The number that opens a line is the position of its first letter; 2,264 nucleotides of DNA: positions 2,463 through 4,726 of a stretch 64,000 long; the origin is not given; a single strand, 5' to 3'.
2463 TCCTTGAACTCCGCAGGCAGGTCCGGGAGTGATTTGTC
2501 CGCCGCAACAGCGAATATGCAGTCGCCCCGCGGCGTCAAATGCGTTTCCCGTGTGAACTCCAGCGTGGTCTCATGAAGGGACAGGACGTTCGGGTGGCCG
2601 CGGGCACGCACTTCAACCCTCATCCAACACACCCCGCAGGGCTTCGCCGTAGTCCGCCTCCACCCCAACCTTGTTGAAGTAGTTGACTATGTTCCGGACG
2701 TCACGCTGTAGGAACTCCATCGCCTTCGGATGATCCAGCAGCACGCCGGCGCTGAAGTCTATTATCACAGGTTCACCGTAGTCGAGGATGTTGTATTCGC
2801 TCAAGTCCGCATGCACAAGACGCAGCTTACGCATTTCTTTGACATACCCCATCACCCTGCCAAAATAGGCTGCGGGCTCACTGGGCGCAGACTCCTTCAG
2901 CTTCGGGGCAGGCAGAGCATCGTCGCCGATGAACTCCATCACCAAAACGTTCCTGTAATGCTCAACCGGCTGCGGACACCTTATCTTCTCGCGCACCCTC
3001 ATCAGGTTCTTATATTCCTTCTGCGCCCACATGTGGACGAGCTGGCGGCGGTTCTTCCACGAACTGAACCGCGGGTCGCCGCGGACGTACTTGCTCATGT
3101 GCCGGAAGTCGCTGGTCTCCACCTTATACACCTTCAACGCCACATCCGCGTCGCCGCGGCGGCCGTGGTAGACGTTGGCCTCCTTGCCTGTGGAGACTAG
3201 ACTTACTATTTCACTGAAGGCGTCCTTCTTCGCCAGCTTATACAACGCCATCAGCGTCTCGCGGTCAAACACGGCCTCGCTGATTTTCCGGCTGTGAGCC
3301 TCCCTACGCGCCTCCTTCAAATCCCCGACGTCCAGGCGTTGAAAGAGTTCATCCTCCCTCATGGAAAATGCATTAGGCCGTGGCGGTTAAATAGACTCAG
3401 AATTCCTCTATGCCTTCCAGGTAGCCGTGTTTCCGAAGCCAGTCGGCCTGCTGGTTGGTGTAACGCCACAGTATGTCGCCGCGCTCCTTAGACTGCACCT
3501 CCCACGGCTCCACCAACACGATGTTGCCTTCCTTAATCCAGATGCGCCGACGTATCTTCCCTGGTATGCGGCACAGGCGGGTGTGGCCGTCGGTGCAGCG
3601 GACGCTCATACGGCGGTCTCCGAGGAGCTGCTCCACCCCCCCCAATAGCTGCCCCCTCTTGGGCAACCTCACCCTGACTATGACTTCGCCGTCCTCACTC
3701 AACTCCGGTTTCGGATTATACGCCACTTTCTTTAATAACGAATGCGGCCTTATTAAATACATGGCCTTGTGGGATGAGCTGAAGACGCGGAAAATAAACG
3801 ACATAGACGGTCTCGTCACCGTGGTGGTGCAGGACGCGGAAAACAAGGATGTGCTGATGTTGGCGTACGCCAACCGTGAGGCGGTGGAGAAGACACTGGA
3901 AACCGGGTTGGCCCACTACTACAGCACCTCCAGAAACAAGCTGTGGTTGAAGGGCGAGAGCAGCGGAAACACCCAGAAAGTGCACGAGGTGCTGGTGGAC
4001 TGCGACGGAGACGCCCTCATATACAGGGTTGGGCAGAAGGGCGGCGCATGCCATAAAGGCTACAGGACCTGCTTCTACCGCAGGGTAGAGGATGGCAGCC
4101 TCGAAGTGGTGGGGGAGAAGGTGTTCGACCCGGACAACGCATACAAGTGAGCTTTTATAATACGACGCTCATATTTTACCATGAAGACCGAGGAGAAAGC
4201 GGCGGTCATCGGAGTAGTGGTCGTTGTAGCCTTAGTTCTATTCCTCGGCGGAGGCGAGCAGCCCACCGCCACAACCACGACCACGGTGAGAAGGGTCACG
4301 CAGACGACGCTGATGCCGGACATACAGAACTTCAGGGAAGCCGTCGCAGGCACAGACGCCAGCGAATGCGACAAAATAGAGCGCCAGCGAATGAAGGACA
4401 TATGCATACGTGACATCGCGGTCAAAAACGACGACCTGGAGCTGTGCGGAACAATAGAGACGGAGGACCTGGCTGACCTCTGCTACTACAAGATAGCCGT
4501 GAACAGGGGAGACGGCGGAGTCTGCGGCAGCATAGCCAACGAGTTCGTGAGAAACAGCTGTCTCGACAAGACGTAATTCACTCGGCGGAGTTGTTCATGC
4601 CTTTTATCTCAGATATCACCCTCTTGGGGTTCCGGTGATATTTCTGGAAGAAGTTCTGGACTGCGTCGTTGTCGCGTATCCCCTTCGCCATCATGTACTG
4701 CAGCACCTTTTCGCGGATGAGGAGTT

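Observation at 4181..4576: Small family of secreted Cys-repeat proteins (three members in the window)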

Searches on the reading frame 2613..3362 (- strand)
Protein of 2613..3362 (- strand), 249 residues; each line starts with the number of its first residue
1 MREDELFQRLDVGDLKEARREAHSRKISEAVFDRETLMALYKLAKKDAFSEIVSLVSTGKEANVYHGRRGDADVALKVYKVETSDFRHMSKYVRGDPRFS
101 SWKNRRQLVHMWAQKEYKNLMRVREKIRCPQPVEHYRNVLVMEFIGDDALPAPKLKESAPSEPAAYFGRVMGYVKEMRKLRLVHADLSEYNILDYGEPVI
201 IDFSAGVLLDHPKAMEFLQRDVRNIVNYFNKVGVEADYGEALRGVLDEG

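Call 17: search_protein_families(library=pfam, proteins=[window:2613-3362:-], max_evalue=0.001)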
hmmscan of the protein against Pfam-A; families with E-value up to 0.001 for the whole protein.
window:2613-3362:- (249 aa): 1 family
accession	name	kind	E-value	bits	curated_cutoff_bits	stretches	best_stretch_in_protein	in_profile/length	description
PF01163.29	RIO1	-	6.7e-55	186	22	1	63-235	1-180/187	RIO domain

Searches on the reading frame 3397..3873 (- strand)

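Call 17: search_protein_families(library=pfam, proteins=[window:3397-3873:-], max_evalue=0.001)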
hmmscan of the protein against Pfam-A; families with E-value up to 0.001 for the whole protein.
window:3397-3873:- (158 aa): 1 family
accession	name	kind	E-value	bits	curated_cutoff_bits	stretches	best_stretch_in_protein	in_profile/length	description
PF01176.25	eIF-1a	-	6e-24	83.9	30.2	1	74-137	1-64/64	Translation initiation factor 1A / IF-1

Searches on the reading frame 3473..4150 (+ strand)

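Call 16: search_protein_families(library=pfam, proteins=[window:3473-4150:+], max_evalue=0.001)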
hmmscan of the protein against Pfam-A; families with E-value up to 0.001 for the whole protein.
window:3473-4150:+ (225 aa): 1 family
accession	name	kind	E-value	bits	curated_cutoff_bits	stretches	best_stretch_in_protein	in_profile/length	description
PF01502.23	PRA-CH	-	7.1e-34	115.9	27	1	129-202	1-74/74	Phosphoribosyl-AMP cyclohydrolase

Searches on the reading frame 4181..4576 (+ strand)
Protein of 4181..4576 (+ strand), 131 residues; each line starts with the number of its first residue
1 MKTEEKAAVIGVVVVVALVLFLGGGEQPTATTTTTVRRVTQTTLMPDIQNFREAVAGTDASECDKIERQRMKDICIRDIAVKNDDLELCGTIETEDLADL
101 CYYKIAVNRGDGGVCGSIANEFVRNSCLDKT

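Call 4: search_protein_families(library=pfam, proteins=[window:4181-4576:+], max_evalue=10)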
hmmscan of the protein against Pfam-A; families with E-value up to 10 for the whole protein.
window:4181-4576:+ (131 aa): 0 families
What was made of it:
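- On ArlF/ArlG archaellum stator: C has no Pfam hit (call 4).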

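Call 5: search_protein_families(library=ncbifam, proteins=[window:4181-4576:+], max_evalue=10)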
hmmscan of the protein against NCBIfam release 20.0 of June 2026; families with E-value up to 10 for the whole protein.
window:4181-4576:+ (131 aa): 3 families
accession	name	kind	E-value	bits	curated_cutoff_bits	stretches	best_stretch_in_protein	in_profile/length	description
NF051431.1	Rv0361_Cterm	subfamily_domain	0.015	15.5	37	1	8-73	14-80/140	Rv0361 family membrane protein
NF033684.1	suffix_2_RND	domain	0.16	12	40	1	3-22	29-48/69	transporter suffix domain-containing protein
NF033490.1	small_SPW0924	hypoth_equivalog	0.27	11.4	33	1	7-32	6-31/44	SPW_0924 family protein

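Call 10: find_homologous_proteins(query=window:4181-4576:+, max_evalue=0.01)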
Query window:4181-4576:+: 50 candidates shared short words with the query, none scored E <= 0.01.
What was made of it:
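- Tried and rejected: Word-indexed homologue search with A alone found nothing (call 10).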

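Call 60: list_cluster_members(proteins=[window:4181-4576:+, window:19381-19704:-, P0001, P0003, P0015, P0048, P0054, P0075, P0091, P0121])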
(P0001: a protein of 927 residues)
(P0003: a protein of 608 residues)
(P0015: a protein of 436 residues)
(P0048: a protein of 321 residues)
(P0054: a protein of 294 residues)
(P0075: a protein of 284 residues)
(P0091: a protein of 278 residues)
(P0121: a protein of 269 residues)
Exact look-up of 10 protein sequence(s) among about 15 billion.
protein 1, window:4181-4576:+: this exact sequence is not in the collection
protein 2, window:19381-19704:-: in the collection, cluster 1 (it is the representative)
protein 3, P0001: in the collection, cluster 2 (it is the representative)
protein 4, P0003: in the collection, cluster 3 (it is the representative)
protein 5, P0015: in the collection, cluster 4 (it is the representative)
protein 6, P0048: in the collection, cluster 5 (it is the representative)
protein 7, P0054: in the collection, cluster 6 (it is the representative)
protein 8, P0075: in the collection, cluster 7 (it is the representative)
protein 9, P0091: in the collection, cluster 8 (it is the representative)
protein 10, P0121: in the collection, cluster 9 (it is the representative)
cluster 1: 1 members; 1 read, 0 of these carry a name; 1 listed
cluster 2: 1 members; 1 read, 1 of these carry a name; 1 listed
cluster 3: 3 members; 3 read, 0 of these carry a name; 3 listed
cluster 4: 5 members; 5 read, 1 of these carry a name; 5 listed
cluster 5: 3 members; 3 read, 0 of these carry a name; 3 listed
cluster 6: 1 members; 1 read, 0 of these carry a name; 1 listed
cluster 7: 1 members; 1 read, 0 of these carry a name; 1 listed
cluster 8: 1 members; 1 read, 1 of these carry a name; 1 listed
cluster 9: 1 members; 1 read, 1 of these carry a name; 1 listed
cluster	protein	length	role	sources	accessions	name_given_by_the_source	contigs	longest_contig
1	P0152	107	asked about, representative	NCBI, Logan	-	-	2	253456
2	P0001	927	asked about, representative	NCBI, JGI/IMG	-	hypothetical protein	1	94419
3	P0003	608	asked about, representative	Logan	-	-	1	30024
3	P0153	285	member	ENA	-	-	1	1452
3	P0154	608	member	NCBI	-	-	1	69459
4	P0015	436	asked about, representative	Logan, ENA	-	-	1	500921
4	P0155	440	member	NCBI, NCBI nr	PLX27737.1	hypothetical protein C0583_00660 [Candidatus Parcubacteria bacterium] | MAG: hypothetical protein C0583_00660 [Candidatus Parcubacteria bacterium]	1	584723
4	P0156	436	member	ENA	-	-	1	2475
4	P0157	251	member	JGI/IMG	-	-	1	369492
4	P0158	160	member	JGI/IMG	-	-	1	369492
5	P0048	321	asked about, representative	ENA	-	-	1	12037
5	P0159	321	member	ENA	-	-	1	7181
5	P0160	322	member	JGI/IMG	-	-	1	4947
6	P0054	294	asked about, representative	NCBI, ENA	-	-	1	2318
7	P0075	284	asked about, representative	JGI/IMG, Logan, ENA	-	-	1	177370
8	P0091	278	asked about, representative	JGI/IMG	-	hypothetical protein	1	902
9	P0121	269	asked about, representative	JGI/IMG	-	hypothetical protein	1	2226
